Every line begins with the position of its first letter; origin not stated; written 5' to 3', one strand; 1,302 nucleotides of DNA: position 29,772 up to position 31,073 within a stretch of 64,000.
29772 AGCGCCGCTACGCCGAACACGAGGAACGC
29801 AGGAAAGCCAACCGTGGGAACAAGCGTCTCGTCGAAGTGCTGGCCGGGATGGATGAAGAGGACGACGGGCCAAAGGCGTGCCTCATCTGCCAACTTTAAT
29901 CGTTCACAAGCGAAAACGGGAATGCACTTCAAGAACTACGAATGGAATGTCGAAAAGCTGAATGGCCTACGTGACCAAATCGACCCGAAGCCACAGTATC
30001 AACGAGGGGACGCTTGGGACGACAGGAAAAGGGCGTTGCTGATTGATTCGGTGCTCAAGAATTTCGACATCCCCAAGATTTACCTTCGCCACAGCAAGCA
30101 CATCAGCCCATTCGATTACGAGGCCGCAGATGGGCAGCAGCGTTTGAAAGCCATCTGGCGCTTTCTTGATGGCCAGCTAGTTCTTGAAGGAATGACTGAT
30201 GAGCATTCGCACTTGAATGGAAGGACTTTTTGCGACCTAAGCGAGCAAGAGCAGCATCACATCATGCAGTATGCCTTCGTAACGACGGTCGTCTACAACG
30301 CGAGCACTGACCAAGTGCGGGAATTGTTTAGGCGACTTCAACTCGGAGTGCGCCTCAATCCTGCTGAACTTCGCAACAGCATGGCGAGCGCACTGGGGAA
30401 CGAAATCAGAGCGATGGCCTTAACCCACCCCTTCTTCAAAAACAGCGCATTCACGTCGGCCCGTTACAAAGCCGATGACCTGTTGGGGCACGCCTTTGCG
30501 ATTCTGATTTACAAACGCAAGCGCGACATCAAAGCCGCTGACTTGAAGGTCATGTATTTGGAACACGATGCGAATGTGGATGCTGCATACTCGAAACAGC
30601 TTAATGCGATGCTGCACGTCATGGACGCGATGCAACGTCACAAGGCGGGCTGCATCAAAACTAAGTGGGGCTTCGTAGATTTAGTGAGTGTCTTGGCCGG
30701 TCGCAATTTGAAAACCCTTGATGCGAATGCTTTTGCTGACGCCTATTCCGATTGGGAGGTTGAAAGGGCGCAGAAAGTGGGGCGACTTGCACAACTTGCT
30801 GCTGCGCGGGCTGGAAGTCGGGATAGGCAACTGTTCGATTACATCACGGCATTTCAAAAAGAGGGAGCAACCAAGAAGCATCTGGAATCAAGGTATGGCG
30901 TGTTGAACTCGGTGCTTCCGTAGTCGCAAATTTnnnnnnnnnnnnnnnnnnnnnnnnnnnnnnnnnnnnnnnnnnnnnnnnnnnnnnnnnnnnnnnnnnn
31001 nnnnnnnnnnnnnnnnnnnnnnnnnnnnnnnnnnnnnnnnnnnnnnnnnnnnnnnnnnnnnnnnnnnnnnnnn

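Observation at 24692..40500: Eight-gene, translationally coupled operon combining sspBCD-like modification genes with a DptFGH/SspFGH-like trio; no cysteine desulfurase in cis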

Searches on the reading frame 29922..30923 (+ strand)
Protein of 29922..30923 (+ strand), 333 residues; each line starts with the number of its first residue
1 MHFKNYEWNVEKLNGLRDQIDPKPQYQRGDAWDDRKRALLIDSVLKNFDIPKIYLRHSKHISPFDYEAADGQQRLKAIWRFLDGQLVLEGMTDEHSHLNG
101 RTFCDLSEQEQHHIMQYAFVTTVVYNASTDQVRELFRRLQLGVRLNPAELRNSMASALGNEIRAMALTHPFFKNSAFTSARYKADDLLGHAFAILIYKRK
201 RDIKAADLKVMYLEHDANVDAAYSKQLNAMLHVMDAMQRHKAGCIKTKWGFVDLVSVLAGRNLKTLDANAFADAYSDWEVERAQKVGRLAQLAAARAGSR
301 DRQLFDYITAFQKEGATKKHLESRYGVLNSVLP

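Call 4: search_protein_families(library=padloc, proteins=[window:29922-30923:+], max_evalue=0.01)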
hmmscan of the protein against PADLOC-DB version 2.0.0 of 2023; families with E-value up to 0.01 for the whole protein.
window:29922-30923:+ (333 aa): 3 families
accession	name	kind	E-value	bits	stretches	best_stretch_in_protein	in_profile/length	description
PDLC03877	NsnA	-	2.2e-29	100.9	1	17-227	62-263/385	-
PDLC04027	PD-T4-2_A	-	1.3e-14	52.1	1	18-240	50-285/363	-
PDLC03418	REase_II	-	1.6e-12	45.2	1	3-156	14-159/372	Type II restriction enzyme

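Call 5: search_protein_families(library=pfam, proteins=[window:29922-30923:+], max_evalue=0.01)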
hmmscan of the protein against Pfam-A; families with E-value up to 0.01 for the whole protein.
window:29922-30923:+ (333 aa): 1 family
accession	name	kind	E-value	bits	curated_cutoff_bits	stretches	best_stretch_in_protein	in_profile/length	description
PF03235.19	GmrSD_N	-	7.3e-17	62.6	33.2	1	23-153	14-196/199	GmrSD restriction endonuclease, N-terminal domain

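Call 6: search_protein_families(library=ncbifam, proteins=[window:29922-30923:+], max_evalue=0.01)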
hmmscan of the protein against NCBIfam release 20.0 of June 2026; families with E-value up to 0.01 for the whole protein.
window:29922-30923:+ (333 aa): 0 families

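Call 18: search_solved_structures(query=window:29922-30923:+, max_evalue=1, show_alignments=2)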
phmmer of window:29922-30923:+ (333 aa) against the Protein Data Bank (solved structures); distinct sequences matched with E-value up to 1: 0.

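Call 20: find_homologous_proteins(query=window:29922-30923:+, max_evalue=0.00001)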
Query window:29922-30923:+ (333 aa): 579 proteins with E <= 0.00001 among 3700 candidates; the best 120 are listed.
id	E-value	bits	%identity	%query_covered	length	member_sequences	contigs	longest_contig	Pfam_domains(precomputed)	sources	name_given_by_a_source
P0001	1.2e-221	753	100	100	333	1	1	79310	PF03235.20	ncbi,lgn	ncbi:MAG: DUF262 domain-containing protein [Limisphaerales bacterium]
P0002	7.1e-174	596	78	100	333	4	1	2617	PF03235.20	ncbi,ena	-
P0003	2.2e-160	552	72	100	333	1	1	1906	PF03235.20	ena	-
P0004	3.6e-157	541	70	100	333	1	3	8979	PF03235.20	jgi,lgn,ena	jgi:hypothetical protein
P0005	2.7e-151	522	70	100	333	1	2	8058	PF03235.20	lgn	-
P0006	9.8e-148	510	66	100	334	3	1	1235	PF03235.20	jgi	jgi:hypothetical protein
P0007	5.6e-145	501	65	100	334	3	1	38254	PF03235.20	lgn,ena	-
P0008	8.5e-145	501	65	100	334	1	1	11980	PF03235.20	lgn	-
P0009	3.1e-144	499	65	100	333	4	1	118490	PF03235.20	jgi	jgi:hypothetical protein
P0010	1.5e-143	497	65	100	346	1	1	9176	PF03235.20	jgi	jgi:hypothetical protein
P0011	1.2e-142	493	65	100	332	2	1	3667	PF03235.20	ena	-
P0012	2.2e-142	493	65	100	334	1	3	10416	PF03235.20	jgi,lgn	jgi:hypothetical protein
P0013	7.8e-141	488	64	100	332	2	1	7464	PF03235.20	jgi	jgi:hypothetical protein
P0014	1.3e-140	487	64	100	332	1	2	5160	PF03235.20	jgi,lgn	jgi:hypothetical protein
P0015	1.7e-140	486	65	98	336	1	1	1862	PF03235.20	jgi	jgi:hypothetical protein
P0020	2.4e-136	473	64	100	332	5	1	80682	PF03235.20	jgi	jgi:Protein of unknown function DUF262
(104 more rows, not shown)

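Call 23: find_related_loci(query=A1, collection=genome_contigs, flank=10000)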
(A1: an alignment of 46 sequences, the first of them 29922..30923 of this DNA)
Query A1 (333 aa) in genome_contigs; peptide patterns used: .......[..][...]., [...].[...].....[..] (x = any residue, [..] = any of these).
599 stretches matched a pattern (row limit reached: there are more); 204 encode a relative of the query (tblastn E <= 1e-3); the best 80 are kept; 80 distinct loci.
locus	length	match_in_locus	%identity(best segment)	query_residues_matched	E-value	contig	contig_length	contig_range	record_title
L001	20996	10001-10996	65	1-333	2e-153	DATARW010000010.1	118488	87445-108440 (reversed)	MAG TPA_asm: Pyrinomonadaceae bacterium isolate SMAG_U5504 k141_3578410, whole genome shotgun sequence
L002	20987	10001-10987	41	1-329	5e-79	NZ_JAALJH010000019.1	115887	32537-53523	Aquisphaera insulae strain JC669 19, whole genome shotgun sequence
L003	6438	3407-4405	38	1-328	2e-68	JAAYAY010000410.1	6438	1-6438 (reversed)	MAG: Planctomycetaceae bacterium isolate AS06rmzACSIP_219 713774_AS06, whole genome shotgun sequence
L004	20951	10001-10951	37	16-328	8e-65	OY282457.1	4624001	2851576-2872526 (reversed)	MAG: uncultured Candidatus Binatia bacterium genome assembly, chromosome: 1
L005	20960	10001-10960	36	13-328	1e-63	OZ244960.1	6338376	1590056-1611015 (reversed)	MAG: Candidatus Latescibacterota bacterium isolate 84ceb019-2832-410a-8319-f59b3e32517b genome assembly, chromosome: 1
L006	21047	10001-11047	36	1-332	4e-59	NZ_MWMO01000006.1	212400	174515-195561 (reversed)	Novosphingobium sp. PC22D contig6, whole genome shotgun sequence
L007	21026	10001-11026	36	8-332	2e-58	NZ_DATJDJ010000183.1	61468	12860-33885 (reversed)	MAG: Pararhizobium sp. isolate SMAG_U15404 k141_195721, whole genome shotgun sequence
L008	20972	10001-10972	35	7-327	7e-57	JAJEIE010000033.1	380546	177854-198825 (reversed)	MAG: Candidatus Poribacteria bacterium isolate p16x65bins.49 k141_32124, whole genome shotgun sequence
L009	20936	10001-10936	38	19-327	1e-56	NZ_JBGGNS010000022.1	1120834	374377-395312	Planococcus sp. SSTMD024 Scaffold_22, whole genome shotgun sequence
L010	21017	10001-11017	34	1-328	2e-56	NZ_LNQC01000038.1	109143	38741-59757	Sinorhizobium americanum strain CFNEI 156 C895, whole genome shotgun sequence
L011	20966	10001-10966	33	8-324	2e-56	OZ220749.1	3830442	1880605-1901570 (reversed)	MAG: bacterium isolate 072a604d-d951-4d4f-bb27-b5f30d89a258 genome assembly, chromosome: 1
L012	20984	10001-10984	33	7-327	7e-55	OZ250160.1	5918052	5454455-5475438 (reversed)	MAG: Candidatus Poribacteria bacterium isolate 8ae7ebc5-6e71-4186-9c0c-d873ebd224b0 genome assembly, chromosome: 1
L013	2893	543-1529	35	8-327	4e-55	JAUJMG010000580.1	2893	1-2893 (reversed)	MAG: Thermomicrobiales bacterium isolate YPbin5 NODE_18739_length_2893_cov_11.065187, whole genome shotgun sequence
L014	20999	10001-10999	33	1-327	2e-54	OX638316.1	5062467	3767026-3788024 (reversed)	MAG: uncultured Poribacteria bacterium isolate 19b3914e-8088-41bb-88ee-c15fb0df7e30 genome assembly, chromosome: 1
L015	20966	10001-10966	35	11-328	3e-54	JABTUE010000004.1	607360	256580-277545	MAG: Planctomycetota bacterium isolate H3_PLA7 seq004, whole genome shotgun sequence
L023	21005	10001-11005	33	1-329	6e-52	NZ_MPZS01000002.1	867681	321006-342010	Thioclava marina strain 11.10-0-13 contig2, whole genome shotgun sequence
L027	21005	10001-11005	36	1-327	9e-51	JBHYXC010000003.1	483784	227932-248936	Streptomyces sp. NPDC059373 NPDC059373_T46_F8.ctg-0003, whole genome shotgun sequence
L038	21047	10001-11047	30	1-328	1e-45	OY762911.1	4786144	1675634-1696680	MAG: Thermoanaerobaculia bacterium isolate 14c23368-4dca-4d55-9b94-f295180eceef genome assembly, chromosome: 1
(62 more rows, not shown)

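Call 29: search_solved_structures(query=A1, max_evalue=10, show_alignments=3)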
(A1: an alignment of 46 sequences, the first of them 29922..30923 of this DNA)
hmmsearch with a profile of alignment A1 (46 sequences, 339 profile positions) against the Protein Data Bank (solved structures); distinct sequences matched with E-value up to 10: 1.
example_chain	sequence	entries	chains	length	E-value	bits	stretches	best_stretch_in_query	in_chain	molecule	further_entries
9nlh_H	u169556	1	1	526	0.007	18.7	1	264-332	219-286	YheS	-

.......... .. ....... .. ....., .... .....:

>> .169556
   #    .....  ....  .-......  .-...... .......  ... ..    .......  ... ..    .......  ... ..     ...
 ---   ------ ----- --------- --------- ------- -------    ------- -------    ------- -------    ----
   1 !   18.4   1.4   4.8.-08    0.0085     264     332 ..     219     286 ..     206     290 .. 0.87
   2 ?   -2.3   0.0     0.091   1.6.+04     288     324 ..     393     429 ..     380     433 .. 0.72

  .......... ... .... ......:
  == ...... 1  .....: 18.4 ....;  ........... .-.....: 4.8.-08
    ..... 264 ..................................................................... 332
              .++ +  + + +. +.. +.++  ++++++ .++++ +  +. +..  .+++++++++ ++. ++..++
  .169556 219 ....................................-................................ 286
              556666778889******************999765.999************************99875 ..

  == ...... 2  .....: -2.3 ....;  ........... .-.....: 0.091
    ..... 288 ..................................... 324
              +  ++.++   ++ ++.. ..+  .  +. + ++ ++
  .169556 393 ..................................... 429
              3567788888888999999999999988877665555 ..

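Call 33: search_protein_families(library=pfam, proteins=[L012:9926-11233:+, L012:11270-13750:+, L027:11086-11826:+, L038:11095-11823:+, L007:4921-7089:+, L007:7336-9453:+, L007:9455-9901:+, L001:8592-9941:+, L001:8054-8566:+, L014:11322-12779:+], max_evalue=0.001)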
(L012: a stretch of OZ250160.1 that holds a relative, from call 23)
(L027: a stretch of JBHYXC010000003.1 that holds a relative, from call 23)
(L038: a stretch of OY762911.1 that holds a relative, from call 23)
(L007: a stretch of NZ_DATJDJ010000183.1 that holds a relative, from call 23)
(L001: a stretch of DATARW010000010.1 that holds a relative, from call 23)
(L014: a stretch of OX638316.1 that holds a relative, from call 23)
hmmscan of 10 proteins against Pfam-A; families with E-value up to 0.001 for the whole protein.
L012:9926-11233:+ (435 aa): 3 families
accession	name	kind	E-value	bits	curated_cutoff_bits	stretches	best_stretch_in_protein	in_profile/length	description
PF03235.19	GmrSD_N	-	2.4e-16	60.9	33.2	1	41-170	13-193/199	GmrSD restriction endonuclease, N-terminal domain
PF01844.29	HNH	-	7.3e-14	52.1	21.4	1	390-434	1-46/47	HNH endonuclease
PF14279.12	HNH_5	-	3.1e-12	46.7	27.5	1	390-434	1-45/56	HNH endonuclease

L012:11270-13750:+ (826 aa): 1 family
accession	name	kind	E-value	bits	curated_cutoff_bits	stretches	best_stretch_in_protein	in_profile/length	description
PF13589.12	HATPase_c_3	-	0.00019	21.9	25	1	66-186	6-85/137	Histidine kinase-, DNA gyrase B-, and HSP90-like ATPase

L027:11086-11826:+ (246 aa): 0 families

L038:11095-11823:+ (242 aa): 0 families

L007:4921-7089:+ (722 aa): 5 families
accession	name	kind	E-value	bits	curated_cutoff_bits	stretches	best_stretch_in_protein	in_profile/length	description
PF04851.21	ResIII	-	3.7e-17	63.2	22.5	1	283-443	7-164/164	Type III restriction enzyme, res subunit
PF00270.35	DEAD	-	1.2e-13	51.5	26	1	283-444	3-163/167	DEAD/DEAH box helicase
PF00271.37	Helicase_C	-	1e-08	35.8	23.5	1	553-648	18-109/110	Helicase conserved C-terminal domain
PF13091.12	PLDc_2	-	2.6e-06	27.7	27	1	107-208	48-132/132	PLD-like domain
PF18766.7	SWI2_SNF2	-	0.00021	21.5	26.7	1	292-473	15-183/221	SWI2/SNF2 ATPase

L007:7336-9453:+ (705 aa): 3 families
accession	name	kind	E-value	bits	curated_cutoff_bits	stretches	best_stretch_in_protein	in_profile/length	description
PF13476.12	AAA_23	-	1.2e-15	59.1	27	1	5-253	1-193/201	AAA domain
PF13175.12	AAA_15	-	4.1e-08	33.7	32.1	1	1-49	1-45/374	AAA ATPase domain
PF13514.12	AAA_27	-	9.9e-05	22.5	22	1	1-53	1-52/206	AAA domain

L007:9455-9901:+ (148 aa): 0 families

L001:8592-9941:+ (449 aa): 1 family
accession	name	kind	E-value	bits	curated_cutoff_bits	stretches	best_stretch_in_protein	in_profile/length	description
PF14072.11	DndB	-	5.3e-31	108.3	29.1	1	6-302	2-259/338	DNA-sulfur modification-associated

L001:8054-8566:+ (170 aa): 0 families

L014:11322-12779:+ (485 aa): 1 family
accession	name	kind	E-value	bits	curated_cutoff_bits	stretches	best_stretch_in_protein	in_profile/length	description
PF14072.11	DndB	-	8.5e-32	111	29.1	1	4-392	1-308/338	DNA-sulfur modification-associated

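Call 34: predict_structure(alignment_id=A1)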
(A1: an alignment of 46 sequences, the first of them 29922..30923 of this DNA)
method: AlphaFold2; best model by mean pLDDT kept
length: 333 residues; sequences in the alignment: 46
mean_pLDDT: 91.6   pTM: 0.68
mean pLDDT of the five models: 91.6, 91.5, 90.8, 89.2, 88.5
residues with pLDDT >= 90: 249; 70-90: 79; 50-70: 5; < 50: 0
segments of 3 or more residues with pLDDT < 50: none
pLDDT, mean of each block of 10 residues (from residue 1): 95 96 78 91 93 92 90 94 96 94 97 97 91 81 67 83 92 84 90 96 93 92 97 97 93 96 94 96 94 94 95 90 95 84
secondary structure, 60 per line:
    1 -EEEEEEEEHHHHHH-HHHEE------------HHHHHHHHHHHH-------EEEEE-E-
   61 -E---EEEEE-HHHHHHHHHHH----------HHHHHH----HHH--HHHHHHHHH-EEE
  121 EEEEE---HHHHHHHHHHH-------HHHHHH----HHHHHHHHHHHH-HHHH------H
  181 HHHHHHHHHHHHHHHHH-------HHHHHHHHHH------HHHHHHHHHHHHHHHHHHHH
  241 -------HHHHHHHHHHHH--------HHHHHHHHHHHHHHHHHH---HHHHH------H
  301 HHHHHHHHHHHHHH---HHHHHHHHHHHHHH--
elements in order: E2-9 H10-15 H34-45 E53-57 E66-70 H72-82 H93-98 H108-116 E118-125 H129-139 H147-152 H157-168 H170-173 H180-197 H205-214 H221-240 H248-259 H268-285 H289-293 H300-314 H318-331

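Call 38: fold_search(model_id=the predicted structure, library=pdb)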
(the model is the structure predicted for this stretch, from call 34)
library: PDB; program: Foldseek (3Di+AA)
matches with E <= 10: 95; with E <= 0.001: 0
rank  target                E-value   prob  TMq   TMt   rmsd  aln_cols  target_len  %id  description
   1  7ol9_B                6.1e-03  1.00  0.25  0.39  16.6       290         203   14  Crystal structure of C-terminally truncated Bacillus subtilis nucleoid occlusion protein (Noc) complexed to the Noc-bi (released 2022-03-09)
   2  6sdk_B                7.0e-03  0.93  0.18  0.29  16.9       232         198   16  Crystal structure of bacterial ParB dimer bound to CDP (released 2019-10-23)
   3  7p9k_A                7.4e-03  0.97  0.28  0.19  15.2       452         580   12  BrxU, GmrSD-family Type IV restriction enzyme (released 2021-12-08)
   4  7p9m_B                8.9e-03  0.97  0.30  0.20  15.2       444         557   12  BrxU, GmrSD-family Type IV restriction enzyme (released 2021-12-08)
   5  6sdk_A                8.9e-03  0.91  0.18  0.29  16.8       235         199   16  Crystal structure of bacterial ParB dimer bound to CDP (released 2019-10-23)
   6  7bnr_A                9.3e-03  0.91  0.18  0.29  17.4       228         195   13  Crystal structure of a ParB Q52A mutant from Myxococcus xanthus bound to CTPyS (released 2021-09-08)
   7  7bnk_A                1.7e-02  0.97  0.23  0.37  14.9       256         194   13  Crystal structure of ParB from Myxococcus xanthus bound to CDP and Monothiophosphate (released 2021-09-08)
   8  8qa9_B                2.8e-02  0.95  0.25  0.35  14.1       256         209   13  Crystal structure of the RK2 plasmid encoded co-complex of the C-terminally truncated transcriptional repressor protei (released 2024-02-21)
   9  7bnr_B                3.3e-02  0.95  0.24  0.38  13.9       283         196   13  Crystal structure of a ParB Q52A mutant from Myxococcus xanthus bound to CTPyS (released 2021-09-08)
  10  7p9m_A                3.3e-02  0.90  0.28  0.19  15.6       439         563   12  BrxU, GmrSD-family Type IV restriction enzyme (released 2021-12-08)
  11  7bnk_B                3.7e-02  0.95  0.23  0.37  13.4       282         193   11  Crystal structure of ParB from Myxococcus xanthus bound to CDP and Monothiophosphate (released 2021-09-08)
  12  7bm8_A                3.9e-02  0.97  0.23  0.40  14.0       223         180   12  Crystal structure of the C-terminally truncated chromosome-partitioning protein ParB from Caulobacter crescentus compl (released 2021-04-28)
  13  7o0n_A                5.4e-02  0.92  0.23  0.37  17.6       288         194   11  Crystal structure of a ParB E93A mutant from Myxococcus xanthus bound to CDP and monothiophosphate (released 2021-09-15)
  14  8qa9_A                6.5e-02  0.89  0.26  0.36  14.2       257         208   12  Crystal structure of the RK2 plasmid encoded co-complex of the C-terminally truncated transcriptional repressor protei (released 2024-02-21)
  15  7ng0                  6.8e-02  0.94  0.24  0.39  13.4       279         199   12  Crystal structure of N- and C-terminally truncated Geobacillus thermoleovorans nucleoid occlusion protein Noc (released 2021-02-17)
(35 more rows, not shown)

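Call 40: search_protein_families(library=padloc, proteins=[L012:9926-11233:+, L012:11270-13750:+, L027:11086-11826:+, L038:11095-11823:+, L007:4921-7089:+, L007:7336-9453:+, L007:9455-9901:+, L001:10001-11002:+, L023:10001-11038:+, L001:8592-9941:+], max_evalue=0.001)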
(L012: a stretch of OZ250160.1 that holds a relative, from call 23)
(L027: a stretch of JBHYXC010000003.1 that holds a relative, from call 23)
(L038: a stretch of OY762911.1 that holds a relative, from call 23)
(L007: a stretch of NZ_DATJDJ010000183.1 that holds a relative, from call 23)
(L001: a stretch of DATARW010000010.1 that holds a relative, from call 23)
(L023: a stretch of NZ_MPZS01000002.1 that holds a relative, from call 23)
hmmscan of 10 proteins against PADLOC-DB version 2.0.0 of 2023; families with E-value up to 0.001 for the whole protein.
L012:9926-11233:+ (435 aa): 7 families
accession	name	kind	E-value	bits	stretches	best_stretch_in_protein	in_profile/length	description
PDLC03877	NsnA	-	2.8e-30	103.8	1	16-190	40-216/385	-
PDLC03418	REase_II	-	1.6e-21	74.9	2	371-433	308-370/372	Type II restriction enzyme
PDLC04027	PD-T4-2_A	-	6.7e-12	43.1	1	36-216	49-238/363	-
PDLC03478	REase_II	-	2.9e-07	28.4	1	366-432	88-158/219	Type II restriction enzyme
PDLC04151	HEC-05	-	0.00012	18.9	0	32-69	32-69/600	-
PDLC03431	REase_II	-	0.00016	19.3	1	404-432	178-206/246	Type II restriction enzyme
PDLC02859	DpdF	-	0.00017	18.2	1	383-431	3-51/545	DpdF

L012:11270-13750:+ (826 aa): 0 families

L027:11086-11826:+ (246 aa): 0 families

L038:11095-11823:+ (242 aa): 0 families

L007:4921-7089:+ (722 aa): 16 families
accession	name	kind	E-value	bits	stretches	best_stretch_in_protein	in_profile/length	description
PDLC02707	PbeA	-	1.3e-191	636.7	1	26-704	11-666/672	PbeA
PDLC02704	PbeA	-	1e-159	531.2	1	31-703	15-678/682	PbeA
PDLC02706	PbeA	-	3.3e-110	367.8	1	40-704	17-709/722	PbeA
PDLC02703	PbeA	-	5.2e-64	214.9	1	33-664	17-615/626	PbeA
PDLC02705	PbeA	-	2e-48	163.1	2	283-671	253-641/691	PbeA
PDLC03829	ZacB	-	2.5e-07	27.9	1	78-201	229-347/586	-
PDLC01439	typeIV_DinG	-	7.3e-07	26.2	0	293-342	32-76/575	CAS-IV-A; associated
PDLC01763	Cas3b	-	1.3e-06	25.4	1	290-347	256-315/762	-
PDLC03597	REase_MTase_IIG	-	1.7e-06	23.9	0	603-672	550-617/1646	Type IIG restriction enzyme-methyltransferase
PDLC03658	mREase_IV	-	5e-06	22.5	0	142-209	112-176/953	Type IV methyl-directed restriction enzyme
PDLC01759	Cas3b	-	3e-05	21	1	298-347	233-282/711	-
PDLC03659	mREase_IV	-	6.2e-05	19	1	584-651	489-556/945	Type IV methyl-directed restriction enzyme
PDLC01765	Cas3c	-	0.0001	19.4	1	300-348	188-236/612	-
PDLC01089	C3a193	-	0.00046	16.6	0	596-657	530-592/983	poss. alt. Cas3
PDLC00938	Cas3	-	0.00052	17.3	0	526-658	200-329/358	CRISPR-associated helicase Cas3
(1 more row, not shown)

L007:7336-9453:+ (705 aa): 87 families (the best 25 are shown)
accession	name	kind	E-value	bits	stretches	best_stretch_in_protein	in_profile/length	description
PDLC02714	PbeC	-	9.5e-51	171.4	1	1-655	1-648/651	PbeC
PDLC02741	PbeC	-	1.4e-45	153.9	1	3-593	3-564/644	PbeC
PDLC02722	PbeC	-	8.3e-45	151.5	1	1-656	1-635/643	PbeC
PDLC02730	PbeC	-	1.3e-44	151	1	1-641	1-638/651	PbeC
PDLC02723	PbeC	-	3.4e-44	149.4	1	2-617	2-602/618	PbeC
PDLC02750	PbeC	-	4.3e-42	142.5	1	1-652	1-629/629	PbeC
PDLC02729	PbeC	-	1.7e-38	130.5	2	135-655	152-654/668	PbeC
PDLC02732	PbeC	-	2.4e-36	123.6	1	1-636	1-622/625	PbeC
PDLC02740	PbeC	-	2e-35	120.8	1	1-654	1-639/648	PbeC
PDLC02753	PbeC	-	2.2e-35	120.1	1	1-535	1-521/648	PbeC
PDLC02726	PbeC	-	4.2e-35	119.3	1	2-638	2-607/637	PbeC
PDLC02739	PbeC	-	6.3e-35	119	1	1-524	1-507/644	PbeC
PDLC02668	DndD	-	7.6e-34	115.7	1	1-639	1-626/659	DndD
PDLC02731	PbeC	-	7.7e-27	92.4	1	1-654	1-641/645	PbeC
PDLC02663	DndD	-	2.5e-26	90.7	1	1-655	1-656/675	DndD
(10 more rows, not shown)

L007:9455-9901:+ (148 aa): 0 families

L001:10001-11002:+ (333 aa): 3 families
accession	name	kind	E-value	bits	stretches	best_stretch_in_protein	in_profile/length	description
PDLC03877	NsnA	-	3.9e-34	116.6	1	19-225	64-273/385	-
PDLC04027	PD-T4-2_A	-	1.7e-13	48.4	1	20-231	52-276/363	-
PDLC03418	REase_II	-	4.6e-10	37.2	1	19-154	31-158/372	Type II restriction enzyme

L023:10001-11038:+ (345 aa): 5 families
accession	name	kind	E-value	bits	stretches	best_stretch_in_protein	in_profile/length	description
PDLC03877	NsnA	-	9.7e-31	105.4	1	3-210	46-246/385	-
PDLC04027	PD-T4-2_A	-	4.3e-14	50.3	1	17-222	49-263/363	-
PDLC03418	REase_II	-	8.8e-14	49.4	1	13-186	25-181/372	Type II restriction enzyme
PDLC04151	HEC-05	-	4.3e-05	20.4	0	16-57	35-76/600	-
PDLC04150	HEC-05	-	0.00036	17.5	0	16-57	17-58/583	-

L001:8592-9941:+ (449 aa): 1 family
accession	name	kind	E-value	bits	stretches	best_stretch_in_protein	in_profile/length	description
PDLC02658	DndB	-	6e-22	76.1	1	6-269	8-247/356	DndB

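Call 58: find_encoding_contigs(protein=P0020, flank=10000, max_places=1)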
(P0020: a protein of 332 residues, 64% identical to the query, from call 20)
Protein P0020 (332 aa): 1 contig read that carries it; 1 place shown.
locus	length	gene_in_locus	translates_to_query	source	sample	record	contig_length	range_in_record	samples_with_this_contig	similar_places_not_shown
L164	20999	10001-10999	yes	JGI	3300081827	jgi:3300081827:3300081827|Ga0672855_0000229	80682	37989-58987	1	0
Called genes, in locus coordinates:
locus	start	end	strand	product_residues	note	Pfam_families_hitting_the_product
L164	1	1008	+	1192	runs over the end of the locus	PF20703:nSTAND1, PF13191:AAA_16, PF07719:TPR_2 (faint), PF17874:TPR_MalT, PF13424:TPR_12 (weak)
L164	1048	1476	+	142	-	PF07883:Cupin_2 (weak)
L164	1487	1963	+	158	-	PF00293:NUDIX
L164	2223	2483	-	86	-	-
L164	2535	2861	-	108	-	-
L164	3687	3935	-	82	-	-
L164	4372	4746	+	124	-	PF13560:HTH_31 (faint)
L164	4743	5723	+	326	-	PF13182:DUF4007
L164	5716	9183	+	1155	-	-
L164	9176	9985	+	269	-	PF01507:PAPS_reduct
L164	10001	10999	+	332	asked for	PF03235:GmrSD_N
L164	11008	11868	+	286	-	PF13289:SIR2_2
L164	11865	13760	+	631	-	-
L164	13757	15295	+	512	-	-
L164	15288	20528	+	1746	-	PF01580:FtsK_SpoIIIE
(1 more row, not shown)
